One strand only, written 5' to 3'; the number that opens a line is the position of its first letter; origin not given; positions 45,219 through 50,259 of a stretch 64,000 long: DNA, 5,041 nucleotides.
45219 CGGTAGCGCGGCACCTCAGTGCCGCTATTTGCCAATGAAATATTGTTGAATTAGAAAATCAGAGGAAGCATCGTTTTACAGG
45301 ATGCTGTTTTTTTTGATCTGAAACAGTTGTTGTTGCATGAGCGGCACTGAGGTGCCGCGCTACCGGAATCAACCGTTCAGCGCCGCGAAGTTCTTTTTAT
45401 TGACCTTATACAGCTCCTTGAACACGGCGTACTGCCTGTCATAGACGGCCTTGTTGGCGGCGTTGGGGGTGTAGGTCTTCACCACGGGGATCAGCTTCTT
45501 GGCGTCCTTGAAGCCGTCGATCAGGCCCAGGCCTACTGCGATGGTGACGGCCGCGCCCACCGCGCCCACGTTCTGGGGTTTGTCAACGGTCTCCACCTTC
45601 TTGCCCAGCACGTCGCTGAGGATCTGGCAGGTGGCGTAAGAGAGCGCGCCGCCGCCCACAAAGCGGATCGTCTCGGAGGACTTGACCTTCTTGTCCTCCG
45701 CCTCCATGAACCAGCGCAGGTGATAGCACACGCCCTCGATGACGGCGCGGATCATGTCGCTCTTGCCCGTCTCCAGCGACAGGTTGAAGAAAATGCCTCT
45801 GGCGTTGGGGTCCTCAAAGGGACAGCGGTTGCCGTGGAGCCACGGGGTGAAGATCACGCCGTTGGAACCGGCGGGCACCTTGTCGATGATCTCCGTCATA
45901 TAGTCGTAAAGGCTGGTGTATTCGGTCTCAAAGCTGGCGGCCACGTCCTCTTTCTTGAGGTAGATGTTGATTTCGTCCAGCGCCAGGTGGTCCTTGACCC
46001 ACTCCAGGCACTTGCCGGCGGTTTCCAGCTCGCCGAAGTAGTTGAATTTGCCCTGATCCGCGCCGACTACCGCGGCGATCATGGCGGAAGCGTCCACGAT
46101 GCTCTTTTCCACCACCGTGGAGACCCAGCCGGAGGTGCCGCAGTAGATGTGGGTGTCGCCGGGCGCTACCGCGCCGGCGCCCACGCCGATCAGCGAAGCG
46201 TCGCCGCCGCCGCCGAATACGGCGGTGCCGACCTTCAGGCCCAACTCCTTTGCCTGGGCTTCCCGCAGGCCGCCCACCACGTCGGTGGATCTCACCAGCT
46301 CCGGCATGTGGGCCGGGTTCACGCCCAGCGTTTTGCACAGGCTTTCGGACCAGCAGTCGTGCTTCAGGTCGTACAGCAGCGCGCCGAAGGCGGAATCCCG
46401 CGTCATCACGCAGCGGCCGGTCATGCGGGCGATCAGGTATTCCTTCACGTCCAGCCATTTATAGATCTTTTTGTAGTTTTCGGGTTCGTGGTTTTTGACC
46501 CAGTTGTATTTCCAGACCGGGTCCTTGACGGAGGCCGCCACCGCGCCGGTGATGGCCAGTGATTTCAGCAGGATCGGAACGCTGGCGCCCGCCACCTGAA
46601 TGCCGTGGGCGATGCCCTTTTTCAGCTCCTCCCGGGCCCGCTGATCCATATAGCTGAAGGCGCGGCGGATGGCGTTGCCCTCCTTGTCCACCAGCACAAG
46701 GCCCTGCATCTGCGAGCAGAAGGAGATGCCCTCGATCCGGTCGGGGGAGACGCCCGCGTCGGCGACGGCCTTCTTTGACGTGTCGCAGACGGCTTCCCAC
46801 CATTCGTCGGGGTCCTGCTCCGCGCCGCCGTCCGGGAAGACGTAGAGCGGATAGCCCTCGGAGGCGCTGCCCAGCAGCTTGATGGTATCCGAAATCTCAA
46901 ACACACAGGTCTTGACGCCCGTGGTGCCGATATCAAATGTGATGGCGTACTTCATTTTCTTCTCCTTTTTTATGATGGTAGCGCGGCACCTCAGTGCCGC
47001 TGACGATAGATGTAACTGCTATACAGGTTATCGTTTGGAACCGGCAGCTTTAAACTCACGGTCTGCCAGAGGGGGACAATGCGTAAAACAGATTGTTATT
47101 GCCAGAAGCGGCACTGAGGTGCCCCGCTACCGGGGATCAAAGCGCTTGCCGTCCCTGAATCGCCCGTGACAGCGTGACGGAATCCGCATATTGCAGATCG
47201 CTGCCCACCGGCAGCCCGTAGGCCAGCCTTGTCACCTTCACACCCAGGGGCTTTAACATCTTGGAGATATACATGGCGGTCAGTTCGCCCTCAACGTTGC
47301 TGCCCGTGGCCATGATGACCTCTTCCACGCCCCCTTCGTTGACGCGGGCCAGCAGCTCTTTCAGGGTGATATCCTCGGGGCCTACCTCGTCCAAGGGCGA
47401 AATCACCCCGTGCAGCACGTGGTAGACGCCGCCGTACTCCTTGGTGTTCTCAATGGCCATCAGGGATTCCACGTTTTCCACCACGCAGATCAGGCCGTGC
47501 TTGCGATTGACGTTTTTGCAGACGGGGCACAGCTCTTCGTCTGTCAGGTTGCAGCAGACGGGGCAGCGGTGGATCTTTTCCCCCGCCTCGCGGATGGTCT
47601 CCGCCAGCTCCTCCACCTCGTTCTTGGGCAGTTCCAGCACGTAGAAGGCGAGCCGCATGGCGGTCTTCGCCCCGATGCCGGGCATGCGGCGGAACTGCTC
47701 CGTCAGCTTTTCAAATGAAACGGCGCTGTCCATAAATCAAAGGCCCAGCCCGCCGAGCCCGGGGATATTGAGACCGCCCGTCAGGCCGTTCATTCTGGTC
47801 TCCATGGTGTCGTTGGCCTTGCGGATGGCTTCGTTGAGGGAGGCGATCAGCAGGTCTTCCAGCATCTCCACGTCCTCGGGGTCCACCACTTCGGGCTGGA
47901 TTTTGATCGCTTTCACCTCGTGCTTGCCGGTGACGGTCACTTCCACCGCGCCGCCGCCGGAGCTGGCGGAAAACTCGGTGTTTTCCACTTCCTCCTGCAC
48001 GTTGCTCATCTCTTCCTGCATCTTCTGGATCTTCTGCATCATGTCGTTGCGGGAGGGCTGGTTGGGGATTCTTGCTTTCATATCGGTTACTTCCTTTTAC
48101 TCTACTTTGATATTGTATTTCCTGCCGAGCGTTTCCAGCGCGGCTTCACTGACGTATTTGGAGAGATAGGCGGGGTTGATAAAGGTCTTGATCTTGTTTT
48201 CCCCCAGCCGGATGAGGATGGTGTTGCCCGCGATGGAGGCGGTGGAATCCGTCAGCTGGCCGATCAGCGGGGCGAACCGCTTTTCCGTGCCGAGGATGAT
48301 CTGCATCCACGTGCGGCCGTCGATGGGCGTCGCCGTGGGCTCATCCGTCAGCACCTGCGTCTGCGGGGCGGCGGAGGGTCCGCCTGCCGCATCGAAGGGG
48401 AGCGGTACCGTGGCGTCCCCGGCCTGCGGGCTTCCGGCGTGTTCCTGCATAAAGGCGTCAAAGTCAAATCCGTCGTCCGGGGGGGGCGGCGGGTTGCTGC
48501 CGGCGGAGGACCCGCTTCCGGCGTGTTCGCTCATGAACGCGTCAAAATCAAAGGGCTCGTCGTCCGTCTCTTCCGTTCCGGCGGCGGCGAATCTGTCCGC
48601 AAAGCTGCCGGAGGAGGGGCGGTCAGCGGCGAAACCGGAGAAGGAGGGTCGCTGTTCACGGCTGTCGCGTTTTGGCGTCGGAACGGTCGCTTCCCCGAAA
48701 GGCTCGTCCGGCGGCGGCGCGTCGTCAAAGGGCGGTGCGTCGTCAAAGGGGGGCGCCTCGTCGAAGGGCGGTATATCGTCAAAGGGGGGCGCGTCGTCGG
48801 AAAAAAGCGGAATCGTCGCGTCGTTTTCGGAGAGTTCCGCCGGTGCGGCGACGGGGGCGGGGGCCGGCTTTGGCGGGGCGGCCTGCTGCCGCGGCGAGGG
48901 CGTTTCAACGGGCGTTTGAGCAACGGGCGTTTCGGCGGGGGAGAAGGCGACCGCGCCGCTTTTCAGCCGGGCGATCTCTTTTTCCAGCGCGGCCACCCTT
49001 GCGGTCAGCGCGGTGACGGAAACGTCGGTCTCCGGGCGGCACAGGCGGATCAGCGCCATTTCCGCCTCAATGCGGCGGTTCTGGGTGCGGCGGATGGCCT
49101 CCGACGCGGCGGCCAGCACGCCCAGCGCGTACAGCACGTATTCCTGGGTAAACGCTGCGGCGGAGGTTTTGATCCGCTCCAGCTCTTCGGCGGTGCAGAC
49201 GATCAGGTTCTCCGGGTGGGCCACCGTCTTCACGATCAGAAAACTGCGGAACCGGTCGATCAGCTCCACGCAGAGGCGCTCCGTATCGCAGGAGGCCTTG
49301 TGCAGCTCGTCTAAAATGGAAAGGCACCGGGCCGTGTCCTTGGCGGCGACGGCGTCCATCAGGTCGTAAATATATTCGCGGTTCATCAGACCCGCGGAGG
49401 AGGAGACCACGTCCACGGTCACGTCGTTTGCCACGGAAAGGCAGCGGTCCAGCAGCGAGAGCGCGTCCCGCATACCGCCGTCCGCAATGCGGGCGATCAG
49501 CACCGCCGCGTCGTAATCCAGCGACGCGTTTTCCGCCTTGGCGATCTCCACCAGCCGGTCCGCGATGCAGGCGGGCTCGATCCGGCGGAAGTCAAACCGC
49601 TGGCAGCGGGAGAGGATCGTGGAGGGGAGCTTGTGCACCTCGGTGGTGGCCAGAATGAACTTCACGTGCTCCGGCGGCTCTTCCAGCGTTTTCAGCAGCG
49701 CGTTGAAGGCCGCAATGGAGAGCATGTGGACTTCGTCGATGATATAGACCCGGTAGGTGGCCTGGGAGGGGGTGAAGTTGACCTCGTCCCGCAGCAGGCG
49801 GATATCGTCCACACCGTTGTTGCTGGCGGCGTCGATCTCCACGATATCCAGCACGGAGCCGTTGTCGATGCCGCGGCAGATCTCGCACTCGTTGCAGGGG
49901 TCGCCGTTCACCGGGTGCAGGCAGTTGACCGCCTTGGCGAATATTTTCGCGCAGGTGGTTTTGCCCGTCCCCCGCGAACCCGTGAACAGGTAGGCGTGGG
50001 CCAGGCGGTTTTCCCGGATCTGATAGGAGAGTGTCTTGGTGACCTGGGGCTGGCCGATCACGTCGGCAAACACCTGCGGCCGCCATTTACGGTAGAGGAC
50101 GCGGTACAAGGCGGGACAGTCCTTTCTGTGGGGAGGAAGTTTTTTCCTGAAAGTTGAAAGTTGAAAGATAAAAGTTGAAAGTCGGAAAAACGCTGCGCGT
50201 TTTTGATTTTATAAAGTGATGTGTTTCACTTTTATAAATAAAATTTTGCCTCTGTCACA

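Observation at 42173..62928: Five same-orientation REPIN-like doublets (GTAG + palindrome units) with conserved ends and unrelated interiors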

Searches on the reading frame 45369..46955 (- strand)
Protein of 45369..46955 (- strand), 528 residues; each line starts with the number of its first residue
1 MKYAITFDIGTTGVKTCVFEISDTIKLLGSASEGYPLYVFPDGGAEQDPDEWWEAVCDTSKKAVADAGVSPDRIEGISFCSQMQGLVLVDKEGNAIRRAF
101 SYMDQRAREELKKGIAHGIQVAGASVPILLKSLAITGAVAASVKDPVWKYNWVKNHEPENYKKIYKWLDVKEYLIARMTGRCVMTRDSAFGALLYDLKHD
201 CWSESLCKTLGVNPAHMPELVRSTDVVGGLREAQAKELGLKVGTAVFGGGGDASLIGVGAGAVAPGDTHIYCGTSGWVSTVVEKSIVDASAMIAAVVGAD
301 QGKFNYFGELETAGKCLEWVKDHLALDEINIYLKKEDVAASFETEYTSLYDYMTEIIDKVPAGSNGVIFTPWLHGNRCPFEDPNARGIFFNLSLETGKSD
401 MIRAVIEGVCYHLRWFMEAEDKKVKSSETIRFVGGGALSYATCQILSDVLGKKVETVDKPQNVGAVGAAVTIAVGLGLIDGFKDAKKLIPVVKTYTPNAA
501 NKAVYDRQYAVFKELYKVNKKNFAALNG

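Call 8: search_protein_families(library=pfam, proteins=[window:45369-46955:-])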
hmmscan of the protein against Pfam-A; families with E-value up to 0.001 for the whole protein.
window:45369-46955:- (528 aa): 2 families
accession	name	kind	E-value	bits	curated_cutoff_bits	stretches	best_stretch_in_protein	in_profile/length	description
PF00370.27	FGGY_N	-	1.8e-47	162.5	28.8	1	3-255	1-241/245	FGGY family of carbohydrate kinases, N-terminal domain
PF02782.22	FGGY_C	-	5.3e-28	98.6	27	1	270-474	3-196/198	FGGY family of carbohydrate kinases, C-terminal domain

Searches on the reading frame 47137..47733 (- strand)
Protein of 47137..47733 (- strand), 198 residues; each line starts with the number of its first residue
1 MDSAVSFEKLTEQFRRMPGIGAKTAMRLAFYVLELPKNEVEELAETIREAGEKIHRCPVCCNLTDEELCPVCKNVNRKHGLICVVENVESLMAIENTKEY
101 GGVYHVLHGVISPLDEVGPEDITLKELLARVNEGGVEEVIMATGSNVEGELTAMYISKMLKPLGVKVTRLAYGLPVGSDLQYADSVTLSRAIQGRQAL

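Call 8: search_protein_families(library=pfam, proteins=[window:47137-47733:-])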
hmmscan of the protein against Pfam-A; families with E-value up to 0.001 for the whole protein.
window:47137-47733:- (198 aa): 5 families
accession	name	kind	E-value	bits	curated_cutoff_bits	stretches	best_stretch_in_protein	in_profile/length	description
PF13662.12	Toprim_4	-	2.5e-23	82.5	25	1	81-171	2-85/85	Toprim domain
PF21176.3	RecR_HhH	-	4.6e-15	55.6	27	1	8-50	2-44/45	RecR, helix-hairpin-helix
PF21175.2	RecR_C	-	8.8e-12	44.6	22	1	173-196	1-24/24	RecR, C-terminal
PF01751.28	Toprim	-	3.8e-08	33.8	23.1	1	82-163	2-83/96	Toprim domain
PF02132.21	RecR_ZnF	-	4.3e-07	30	22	1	54-74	1-21/21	RecR, Cys4-zinc finger domain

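Call 73: find_encoding_contigs(protein=window:47137-47733:-, flank=2000, max_places=8)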
Protein window:47137-47733:- (198 aa): 24 contigs read that carry it; 8 places shown.
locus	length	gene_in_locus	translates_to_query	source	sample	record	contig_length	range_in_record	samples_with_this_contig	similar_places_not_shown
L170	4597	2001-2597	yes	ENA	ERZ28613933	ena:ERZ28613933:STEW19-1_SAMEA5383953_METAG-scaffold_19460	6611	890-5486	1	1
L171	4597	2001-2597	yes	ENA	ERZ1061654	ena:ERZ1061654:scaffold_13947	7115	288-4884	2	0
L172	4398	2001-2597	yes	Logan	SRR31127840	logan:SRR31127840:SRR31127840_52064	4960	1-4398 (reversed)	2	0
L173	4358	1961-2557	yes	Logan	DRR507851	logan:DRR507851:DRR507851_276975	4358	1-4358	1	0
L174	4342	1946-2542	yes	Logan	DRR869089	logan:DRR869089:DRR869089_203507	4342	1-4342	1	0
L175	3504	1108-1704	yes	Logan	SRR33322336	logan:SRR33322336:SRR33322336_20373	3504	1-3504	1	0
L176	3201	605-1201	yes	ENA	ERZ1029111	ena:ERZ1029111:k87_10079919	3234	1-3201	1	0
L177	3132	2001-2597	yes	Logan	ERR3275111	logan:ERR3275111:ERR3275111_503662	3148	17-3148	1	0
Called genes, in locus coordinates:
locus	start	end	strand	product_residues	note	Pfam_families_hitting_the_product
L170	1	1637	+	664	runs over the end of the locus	-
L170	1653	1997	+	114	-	PF02575:YbaB_DNA_bd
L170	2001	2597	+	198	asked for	PF21176:RecR_HhH, PF02132:RecR_ZnF (weak), PF01751:Toprim, PF13662:Toprim_4, PF21175:RecR_C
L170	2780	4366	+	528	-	PF00370:FGGY_N, PF02782:FGGY_C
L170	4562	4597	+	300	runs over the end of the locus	PF24722:DUF7674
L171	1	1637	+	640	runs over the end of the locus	?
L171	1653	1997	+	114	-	PF02575:YbaB_DNA_bd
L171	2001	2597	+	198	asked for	PF21176:RecR_HhH, PF02132:RecR_ZnF (weak), PF01751:Toprim, PF13662:Toprim_4, PF21175:RecR_C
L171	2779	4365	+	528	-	PF00370:FGGY_N, PF02782:FGGY_C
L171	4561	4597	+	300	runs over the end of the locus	PF24722:DUF7674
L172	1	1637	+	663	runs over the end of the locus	-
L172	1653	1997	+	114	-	PF02575:YbaB_DNA_bd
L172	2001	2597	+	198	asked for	PF21176:RecR_HhH, PF02132:RecR_ZnF (weak), PF01751:Toprim, PF13662:Toprim_4, PF21175:RecR_C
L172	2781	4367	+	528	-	PF00370:FGGY_N, PF02782:FGGY_C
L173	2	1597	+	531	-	?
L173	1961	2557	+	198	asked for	PF21176:RecR_HhH, PF02132:RecR_ZnF (weak), PF01751:Toprim, PF13662:Toprim_4, PF21175:RecR_C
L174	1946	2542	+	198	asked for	PF21176:RecR_HhH, PF02132:RecR_ZnF (weak), PF01751:Toprim, PF13662:Toprim_4, PF21175:RecR_C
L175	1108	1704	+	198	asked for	PF21176:RecR_HhH, PF02132:RecR_ZnF (weak), PF01751:Toprim, PF13662:Toprim_4, PF21175:RecR_C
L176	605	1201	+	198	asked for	PF21176:RecR_HhH, PF02132:RecR_ZnF (weak), PF01751:Toprim, PF13662:Toprim_4, PF21175:RecR_C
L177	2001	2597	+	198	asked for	PF21176:RecR_HhH, PF02132:RecR_ZnF (weak), PF01751:Toprim, PF13662:Toprim_4, PF21175:RecR_C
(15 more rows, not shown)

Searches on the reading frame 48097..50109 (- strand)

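Call 8: search_protein_families(library=pfam, proteins=[window:48097-50109:-])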
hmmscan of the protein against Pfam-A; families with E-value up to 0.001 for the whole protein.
window:48097-50109:- (670 aa): 9 families
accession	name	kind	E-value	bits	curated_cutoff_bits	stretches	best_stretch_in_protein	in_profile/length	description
PF13177.12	DNA_pol3_delta2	-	4.6e-46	157.2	27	1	19-177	1-160/161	DNA polymerase III, delta subunit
PF12169.13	DNA_pol3_gamma3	-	1.4e-14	54.5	24.4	1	234-359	5-134/143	DNA polymerase III subunits gamma and tau domain III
PF00004.35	AAA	-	2.6e-11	44.5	21.2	1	41-173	2-124/131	ATPase family associated with various cellular activities (AAA)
PF22608.2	DNAX_ATPase_lid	-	1.2e-10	41.4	27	1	182-227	2-47/49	DNA polymerase III clamp loader subunit, ATPase lid domain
PF13401.12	AAA_22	-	3.4e-07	31.1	27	1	39-156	7-123/130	AAA domain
PF05496.18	RuvB_N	-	3.1e-06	27.5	27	1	10-64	2-60/159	Holliday junction DNA helicase RuvB P-loop domain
PF07728.20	AAA_5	-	0.00028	21.4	22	1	41-147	3-95/139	AAA domain (dynein-related subfamily)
PF06068.19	TIP49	-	0.00081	19.1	23.8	0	121-147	277-303/347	TIP49 P-loop domain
PF13245.12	AAA_19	-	0.00084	20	25.1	0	116-148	88-119/134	AAA domain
